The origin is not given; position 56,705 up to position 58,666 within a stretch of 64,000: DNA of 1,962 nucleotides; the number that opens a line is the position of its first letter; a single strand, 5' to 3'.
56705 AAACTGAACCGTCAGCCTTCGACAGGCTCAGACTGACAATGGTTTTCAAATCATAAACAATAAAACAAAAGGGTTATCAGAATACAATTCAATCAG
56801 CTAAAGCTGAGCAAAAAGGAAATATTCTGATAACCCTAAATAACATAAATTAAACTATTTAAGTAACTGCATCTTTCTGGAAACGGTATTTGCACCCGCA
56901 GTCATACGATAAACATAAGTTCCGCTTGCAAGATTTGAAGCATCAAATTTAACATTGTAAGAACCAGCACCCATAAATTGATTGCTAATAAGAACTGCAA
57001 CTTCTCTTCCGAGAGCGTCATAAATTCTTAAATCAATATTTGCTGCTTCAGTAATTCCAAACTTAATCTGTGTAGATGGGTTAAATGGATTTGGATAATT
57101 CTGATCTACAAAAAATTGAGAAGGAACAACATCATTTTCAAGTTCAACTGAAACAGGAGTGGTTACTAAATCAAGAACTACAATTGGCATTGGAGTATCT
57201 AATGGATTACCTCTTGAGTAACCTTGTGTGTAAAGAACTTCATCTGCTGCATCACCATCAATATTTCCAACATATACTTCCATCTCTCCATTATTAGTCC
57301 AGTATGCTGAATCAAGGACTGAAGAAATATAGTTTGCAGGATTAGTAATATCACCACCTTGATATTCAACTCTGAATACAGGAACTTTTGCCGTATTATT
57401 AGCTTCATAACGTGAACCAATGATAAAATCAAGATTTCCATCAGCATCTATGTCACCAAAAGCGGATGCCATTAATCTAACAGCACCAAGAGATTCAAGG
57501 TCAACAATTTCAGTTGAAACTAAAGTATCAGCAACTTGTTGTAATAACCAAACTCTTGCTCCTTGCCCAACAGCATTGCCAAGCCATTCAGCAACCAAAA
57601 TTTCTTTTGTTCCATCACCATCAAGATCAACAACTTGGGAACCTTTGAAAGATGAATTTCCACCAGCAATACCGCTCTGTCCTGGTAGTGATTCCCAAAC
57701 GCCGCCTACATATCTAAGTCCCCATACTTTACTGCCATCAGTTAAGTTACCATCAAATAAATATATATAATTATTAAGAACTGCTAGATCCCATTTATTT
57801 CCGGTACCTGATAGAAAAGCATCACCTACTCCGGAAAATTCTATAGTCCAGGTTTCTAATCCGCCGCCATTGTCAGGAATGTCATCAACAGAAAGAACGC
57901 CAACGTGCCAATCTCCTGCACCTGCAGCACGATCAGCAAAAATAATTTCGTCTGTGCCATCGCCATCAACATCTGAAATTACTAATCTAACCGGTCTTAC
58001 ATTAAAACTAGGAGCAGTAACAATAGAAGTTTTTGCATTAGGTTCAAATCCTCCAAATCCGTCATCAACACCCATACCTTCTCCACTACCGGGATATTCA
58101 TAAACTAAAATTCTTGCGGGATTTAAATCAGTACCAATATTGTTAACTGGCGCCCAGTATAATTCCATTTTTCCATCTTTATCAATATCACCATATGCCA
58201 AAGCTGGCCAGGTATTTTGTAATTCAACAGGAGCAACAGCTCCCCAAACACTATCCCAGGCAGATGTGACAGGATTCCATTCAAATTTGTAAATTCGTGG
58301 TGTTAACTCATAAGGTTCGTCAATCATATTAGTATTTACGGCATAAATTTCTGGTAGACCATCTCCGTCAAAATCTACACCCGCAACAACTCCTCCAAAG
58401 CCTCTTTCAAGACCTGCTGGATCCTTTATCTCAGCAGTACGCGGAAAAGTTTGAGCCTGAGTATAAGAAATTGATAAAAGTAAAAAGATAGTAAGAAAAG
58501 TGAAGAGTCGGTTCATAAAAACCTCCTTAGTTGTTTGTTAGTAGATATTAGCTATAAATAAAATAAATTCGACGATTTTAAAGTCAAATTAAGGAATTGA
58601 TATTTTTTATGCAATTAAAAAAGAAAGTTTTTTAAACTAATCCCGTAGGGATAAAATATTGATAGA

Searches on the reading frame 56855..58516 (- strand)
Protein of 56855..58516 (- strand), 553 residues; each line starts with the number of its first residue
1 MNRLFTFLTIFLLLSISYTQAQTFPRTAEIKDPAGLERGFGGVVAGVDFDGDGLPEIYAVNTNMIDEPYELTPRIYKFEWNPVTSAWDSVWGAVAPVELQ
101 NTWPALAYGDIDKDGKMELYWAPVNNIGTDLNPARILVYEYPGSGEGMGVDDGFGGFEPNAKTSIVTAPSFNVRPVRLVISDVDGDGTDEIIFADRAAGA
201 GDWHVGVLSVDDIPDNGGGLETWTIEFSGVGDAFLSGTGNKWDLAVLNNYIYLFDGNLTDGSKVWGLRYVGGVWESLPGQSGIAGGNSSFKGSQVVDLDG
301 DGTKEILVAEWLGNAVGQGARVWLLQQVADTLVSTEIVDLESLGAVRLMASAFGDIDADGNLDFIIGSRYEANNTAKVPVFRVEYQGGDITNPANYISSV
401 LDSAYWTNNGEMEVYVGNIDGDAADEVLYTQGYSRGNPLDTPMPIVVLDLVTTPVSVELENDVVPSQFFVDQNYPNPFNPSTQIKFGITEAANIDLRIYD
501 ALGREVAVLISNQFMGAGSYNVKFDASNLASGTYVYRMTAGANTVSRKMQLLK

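Call 46: search_protein_families(library=pfam, proteins=[window:56855-58516:-], max_evalue=0.001)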
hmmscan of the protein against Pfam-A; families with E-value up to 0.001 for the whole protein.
window:56855-58516:- (553 aa): 4 families
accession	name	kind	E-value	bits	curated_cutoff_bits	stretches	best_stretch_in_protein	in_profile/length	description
PF13517.12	FG-GAP_3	-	5.8e-15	56.1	26.9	2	48-121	1-61/61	FG-GAP-like repeat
PF01839.29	FG-GAP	-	1.6e-11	44.3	22.1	0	350-378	4-34/37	FG-GAP repeat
PF18962.6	Por_Secre_tail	-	1.7e-10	41.5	27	1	474-549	2-73/75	Secretion system C-terminal sorting domain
PF13585.12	CHU_C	-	0.00061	20.3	27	0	484-542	20-73/86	CHU_C Type IX secretion signal domain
